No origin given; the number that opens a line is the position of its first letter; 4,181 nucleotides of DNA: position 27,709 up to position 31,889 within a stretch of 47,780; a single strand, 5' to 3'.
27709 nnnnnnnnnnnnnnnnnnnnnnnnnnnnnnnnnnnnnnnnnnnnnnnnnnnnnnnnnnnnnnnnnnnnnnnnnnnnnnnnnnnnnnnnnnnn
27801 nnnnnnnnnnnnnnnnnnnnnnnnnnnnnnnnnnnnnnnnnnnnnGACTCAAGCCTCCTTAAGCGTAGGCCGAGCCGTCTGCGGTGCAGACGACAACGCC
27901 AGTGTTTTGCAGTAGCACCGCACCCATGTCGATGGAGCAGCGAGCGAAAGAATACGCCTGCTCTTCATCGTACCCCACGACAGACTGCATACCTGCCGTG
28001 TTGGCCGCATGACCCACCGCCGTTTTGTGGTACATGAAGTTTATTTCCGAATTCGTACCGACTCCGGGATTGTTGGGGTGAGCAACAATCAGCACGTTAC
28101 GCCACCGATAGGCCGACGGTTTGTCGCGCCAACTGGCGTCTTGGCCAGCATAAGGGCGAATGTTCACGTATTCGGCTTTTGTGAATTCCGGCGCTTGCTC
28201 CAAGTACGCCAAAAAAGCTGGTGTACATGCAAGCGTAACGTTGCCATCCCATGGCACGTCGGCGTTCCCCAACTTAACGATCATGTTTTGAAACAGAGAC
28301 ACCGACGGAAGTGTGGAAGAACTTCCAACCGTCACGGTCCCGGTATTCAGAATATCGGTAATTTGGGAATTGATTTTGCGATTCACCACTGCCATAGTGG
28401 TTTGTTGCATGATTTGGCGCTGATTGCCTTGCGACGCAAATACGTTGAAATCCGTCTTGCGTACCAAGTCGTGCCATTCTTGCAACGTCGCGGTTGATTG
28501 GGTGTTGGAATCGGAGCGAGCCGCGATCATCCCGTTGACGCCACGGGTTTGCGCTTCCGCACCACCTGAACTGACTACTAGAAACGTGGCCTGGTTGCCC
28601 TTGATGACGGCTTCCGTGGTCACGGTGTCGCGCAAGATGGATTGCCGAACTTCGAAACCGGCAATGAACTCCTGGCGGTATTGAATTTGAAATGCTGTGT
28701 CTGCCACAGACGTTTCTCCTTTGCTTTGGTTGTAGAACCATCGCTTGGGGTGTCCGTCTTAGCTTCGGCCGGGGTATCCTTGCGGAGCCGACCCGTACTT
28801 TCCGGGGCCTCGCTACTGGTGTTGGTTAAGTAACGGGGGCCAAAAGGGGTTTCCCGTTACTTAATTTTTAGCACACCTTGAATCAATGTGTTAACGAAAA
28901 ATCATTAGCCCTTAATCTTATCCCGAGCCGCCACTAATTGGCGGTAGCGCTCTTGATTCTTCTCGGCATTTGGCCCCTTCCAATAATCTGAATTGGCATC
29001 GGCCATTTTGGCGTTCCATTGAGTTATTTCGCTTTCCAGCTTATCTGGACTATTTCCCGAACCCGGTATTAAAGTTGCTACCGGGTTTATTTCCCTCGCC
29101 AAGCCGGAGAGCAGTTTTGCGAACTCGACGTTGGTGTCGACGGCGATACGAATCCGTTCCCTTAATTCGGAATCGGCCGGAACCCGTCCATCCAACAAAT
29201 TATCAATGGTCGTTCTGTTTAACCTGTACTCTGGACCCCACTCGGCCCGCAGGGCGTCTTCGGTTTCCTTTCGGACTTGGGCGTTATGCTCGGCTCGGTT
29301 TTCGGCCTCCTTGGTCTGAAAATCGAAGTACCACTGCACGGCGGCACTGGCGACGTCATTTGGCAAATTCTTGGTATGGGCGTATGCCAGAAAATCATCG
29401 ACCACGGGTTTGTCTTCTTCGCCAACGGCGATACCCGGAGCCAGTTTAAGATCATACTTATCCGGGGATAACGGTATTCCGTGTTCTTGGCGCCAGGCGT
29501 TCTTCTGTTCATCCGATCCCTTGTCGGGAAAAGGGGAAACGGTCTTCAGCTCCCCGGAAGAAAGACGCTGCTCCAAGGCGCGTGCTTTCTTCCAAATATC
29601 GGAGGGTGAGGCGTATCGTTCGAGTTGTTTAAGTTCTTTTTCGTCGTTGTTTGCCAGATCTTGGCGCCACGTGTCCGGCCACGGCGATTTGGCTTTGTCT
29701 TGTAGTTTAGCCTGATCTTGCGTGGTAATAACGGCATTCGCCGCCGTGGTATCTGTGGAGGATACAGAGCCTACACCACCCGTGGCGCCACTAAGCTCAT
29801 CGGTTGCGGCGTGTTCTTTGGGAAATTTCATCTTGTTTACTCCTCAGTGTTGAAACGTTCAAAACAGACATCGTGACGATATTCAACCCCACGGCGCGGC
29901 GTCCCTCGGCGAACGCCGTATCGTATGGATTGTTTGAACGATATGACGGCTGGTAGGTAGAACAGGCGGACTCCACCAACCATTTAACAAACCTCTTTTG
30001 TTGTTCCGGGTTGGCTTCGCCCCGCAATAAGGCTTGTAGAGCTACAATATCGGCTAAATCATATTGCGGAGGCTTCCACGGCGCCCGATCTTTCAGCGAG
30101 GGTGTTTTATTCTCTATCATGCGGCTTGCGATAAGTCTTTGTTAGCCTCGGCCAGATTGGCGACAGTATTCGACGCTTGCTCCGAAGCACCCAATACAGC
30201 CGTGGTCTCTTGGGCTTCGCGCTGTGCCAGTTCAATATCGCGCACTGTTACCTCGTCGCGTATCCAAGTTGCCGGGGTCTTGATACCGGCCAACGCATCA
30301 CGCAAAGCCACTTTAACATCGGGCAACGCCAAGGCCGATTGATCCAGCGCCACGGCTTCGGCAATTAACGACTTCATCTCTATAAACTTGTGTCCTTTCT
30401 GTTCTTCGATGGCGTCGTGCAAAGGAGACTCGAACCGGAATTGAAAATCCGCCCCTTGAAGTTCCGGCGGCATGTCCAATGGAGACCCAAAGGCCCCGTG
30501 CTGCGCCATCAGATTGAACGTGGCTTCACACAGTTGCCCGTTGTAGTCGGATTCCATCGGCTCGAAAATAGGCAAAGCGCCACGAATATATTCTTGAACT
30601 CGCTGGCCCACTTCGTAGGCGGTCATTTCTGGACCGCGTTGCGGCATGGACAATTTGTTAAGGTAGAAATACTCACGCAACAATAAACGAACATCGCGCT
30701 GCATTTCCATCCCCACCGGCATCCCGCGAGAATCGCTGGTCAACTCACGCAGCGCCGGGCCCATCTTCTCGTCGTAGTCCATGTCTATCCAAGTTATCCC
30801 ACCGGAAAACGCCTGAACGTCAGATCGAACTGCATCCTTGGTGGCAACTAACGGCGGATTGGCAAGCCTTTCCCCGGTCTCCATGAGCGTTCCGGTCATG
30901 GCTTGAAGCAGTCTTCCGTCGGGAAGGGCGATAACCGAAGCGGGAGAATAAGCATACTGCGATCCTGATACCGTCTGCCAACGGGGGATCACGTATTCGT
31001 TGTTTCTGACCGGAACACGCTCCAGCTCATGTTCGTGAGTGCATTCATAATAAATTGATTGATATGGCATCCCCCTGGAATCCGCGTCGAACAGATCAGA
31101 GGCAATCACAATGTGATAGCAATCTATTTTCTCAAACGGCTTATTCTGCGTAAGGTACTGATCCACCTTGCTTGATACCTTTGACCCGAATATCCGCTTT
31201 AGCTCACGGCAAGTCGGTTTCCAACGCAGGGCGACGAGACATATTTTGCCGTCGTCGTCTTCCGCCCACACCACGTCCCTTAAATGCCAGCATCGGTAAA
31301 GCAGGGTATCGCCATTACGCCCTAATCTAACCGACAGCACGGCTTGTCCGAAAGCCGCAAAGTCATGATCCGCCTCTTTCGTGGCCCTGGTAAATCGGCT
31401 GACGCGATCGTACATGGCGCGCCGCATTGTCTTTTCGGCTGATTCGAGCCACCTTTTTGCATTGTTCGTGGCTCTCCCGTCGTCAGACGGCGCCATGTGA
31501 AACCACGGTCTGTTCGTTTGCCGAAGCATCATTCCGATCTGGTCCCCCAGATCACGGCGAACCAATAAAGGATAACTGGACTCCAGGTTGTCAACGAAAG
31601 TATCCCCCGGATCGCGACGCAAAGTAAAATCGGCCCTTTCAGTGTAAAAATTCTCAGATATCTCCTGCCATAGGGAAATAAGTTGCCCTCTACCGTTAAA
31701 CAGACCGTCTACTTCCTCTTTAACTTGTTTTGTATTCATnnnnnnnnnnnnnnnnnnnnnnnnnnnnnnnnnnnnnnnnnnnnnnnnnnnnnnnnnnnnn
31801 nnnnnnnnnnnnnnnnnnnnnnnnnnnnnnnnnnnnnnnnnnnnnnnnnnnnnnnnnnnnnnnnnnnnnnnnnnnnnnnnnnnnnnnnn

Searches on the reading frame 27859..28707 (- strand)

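Call 85: search_protein_families(library=phrogs, proteins=[window:27859-28707:-], max_evalue=0.001)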
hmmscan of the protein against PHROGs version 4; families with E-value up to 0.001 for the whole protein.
window:27859-28707:- (282 aa): 1 family
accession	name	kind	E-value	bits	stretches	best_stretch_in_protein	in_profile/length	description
phrog_3437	-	head and packaging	3e-46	159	1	1-273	6-288/294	major head protein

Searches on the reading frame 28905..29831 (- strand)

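Call 8: search_protein_families(library=phrogs, proteins=[window:28905-29831:-], max_evalue=0.001)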
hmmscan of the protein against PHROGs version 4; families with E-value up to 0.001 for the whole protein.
window:28905-29831:- (308 aa): 1 family
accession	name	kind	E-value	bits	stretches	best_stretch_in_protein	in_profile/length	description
phrog_3742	-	unknown function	7.3e-31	109.2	1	28-294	18-274/287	-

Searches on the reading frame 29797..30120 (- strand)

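Call 85: search_protein_families(library=phrogs, proteins=[window:29797-30120:-], max_evalue=0.001)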
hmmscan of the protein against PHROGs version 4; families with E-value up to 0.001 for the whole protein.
window:29797-30120:- (107 aa): 1 family
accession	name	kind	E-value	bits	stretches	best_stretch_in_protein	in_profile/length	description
phrog_528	-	unknown function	0.00014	22.6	1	39-83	35-77/98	-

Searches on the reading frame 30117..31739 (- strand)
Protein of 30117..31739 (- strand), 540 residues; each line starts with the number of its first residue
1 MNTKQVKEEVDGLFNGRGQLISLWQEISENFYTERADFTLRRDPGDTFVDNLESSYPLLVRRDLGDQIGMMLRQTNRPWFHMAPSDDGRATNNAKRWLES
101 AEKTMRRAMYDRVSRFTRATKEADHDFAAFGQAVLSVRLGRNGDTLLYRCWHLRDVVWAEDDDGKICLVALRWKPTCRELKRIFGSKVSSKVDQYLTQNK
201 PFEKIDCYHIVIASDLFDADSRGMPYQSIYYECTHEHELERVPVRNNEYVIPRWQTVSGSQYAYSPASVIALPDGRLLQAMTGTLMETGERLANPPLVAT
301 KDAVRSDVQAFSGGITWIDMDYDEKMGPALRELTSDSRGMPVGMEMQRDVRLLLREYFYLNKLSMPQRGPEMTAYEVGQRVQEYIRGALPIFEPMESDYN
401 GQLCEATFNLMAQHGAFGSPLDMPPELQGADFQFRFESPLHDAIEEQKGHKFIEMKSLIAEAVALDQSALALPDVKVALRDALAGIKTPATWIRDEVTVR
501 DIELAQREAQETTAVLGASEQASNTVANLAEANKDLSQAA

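Call 8: search_protein_families(library=phrogs, proteins=[window:30117-31739:-], max_evalue=0.001)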
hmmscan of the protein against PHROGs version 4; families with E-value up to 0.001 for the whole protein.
window:30117-31739:- (540 aa): 4 families
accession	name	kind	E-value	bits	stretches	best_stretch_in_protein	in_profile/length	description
phrog_332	-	connector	1.1e-63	216.5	1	3-535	11-547/560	head-tail adaptor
phrog_449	-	connector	6.3e-45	154.6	1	2-531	4-513/520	head-tail adaptor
phrog_21643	-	unknown function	4.3e-14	53.3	1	286-539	12-253/268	-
phrog_21528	-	unknown function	5.4e-10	40.1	1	75-211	79-213/224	-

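Call 11: search_dna_similar(query=window:30117-31739:-, collection=phages, mode=protein, max_rows=25)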
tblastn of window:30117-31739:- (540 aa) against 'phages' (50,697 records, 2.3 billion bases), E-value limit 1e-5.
Records with a match: 138; places in all: 138; records where one place covers at least 80% of the query: 79.
Best place of each record, by identity: <60% 138.
By first word of the organism name: Vibrio 39; Pelagibacter 22; Escherichia 15; Salmonella 12; Caudoviricetes 10; Burkholderia 5; Bordetella 5; Pseudomonas 5; Klebsiella 4; Acinetobacter 4; and 11 more.
By host as written in the record: - 44; Candidatus Pelagibacter ubique HTCC1062 14; Vibrio cholerae 2095 9; Vibrio cholerae 7; Candidatus Pelagibacter sp. HTCC1062 4; Escherichia coli O157:H7 4; Salmonella enterica subsp. enterica serovar Heidelberg 3; Candidatus Pelagibacter sp. FZCC0015 2; and 38 more.
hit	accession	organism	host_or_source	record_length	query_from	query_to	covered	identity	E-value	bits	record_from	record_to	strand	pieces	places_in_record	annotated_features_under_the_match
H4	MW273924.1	Pelagibacter phage HTVC100P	Candidatus Pelagibacter sp. HTCC7211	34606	4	459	84%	29.4%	9e-46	178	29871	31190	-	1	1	head-tail connector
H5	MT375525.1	Pelagibacter phage Greip EXVC021P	Candidatus Pelagibacter ubique HTCC1062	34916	4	459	84%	29.3%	2e-45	177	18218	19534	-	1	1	head-tail connector protein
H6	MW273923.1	Pelagibacter phage HTVC035P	Candidatus Pelagibacter sp. HTCC1062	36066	3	459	85%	29.1%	4e-47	182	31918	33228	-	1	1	head-tail connector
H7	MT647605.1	Pelagibacter phage Lederberg EXVC029P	Candidatus Pelagibacter ubique HTCC1062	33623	24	459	81%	30.3%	2e-47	184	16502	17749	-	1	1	putative head-tail connector protein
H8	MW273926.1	Pelagibacter phage HTVC204P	Candidatus Pelagibacter sp. FZCC0015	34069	3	459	85%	28.9%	1e-46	181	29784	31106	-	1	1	head-tail connector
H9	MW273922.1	Pelagibacter phage HTVC034P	Candidatus Pelagibacter sp. HTCC1062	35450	3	459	85%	28.6%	4e-46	179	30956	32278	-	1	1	head-tail connector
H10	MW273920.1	Pelagibacter phage HTVC024P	Candidatus Pelagibacter sp. HTCC1062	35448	11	459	83%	29.1%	1e-44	175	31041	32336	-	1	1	head-tail connector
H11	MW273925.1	Pelagibacter phage HTVC203P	Candidatus Pelagibacter sp. FZCC0015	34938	3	443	82%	29.0%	2e-47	183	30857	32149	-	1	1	head-tail connector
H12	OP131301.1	Pelagibacter phage Skadi-4 EXVC104P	Candidatus Pelagibacter ubique HTCC1062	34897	3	443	82%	28.8%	6e-46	179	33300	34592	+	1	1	similar to head-tail connector/portal protein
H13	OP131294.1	Pelagibacter phage Skadi-6 EXVC106P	Candidatus Pelagibacter ubique HTCC1062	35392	3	443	82%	28.8%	6e-46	179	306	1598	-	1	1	similar to head-tail connector/portal protein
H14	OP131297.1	Pelagibacter phage Skadi-3 EXVC103P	Candidatus Pelagibacter ubique HTCC1062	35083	3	443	82%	28.8%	8e-46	179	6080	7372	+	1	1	head-tail connector/portal protein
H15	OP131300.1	Pelagibacter phage Skadi-7 EXVC107P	Candidatus Pelagibacter ubique HTCC1062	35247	3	443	82%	28.8%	8e-46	179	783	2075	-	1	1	head-tail connector/portal protein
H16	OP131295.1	Pelagibacter phage Skadi-10 EXVC110P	Candidatus Pelagibacter ubique HTCC1062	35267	3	443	82%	28.8%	8e-46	179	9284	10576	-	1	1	head-tail connector/portal protein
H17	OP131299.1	Pelagibacter phage Skadi-2 EXVC102P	Candidatus Pelagibacter ubique HTCC1062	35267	3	443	82%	28.8%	8e-46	179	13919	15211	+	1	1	head-tail connector/portal protein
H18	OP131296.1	Pelagibacter phage Skadi-8 EXVC108P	Candidatus Pelagibacter ubique HTCC1062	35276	3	443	82%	28.8%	8e-46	179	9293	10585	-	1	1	head-tail connector/portal protein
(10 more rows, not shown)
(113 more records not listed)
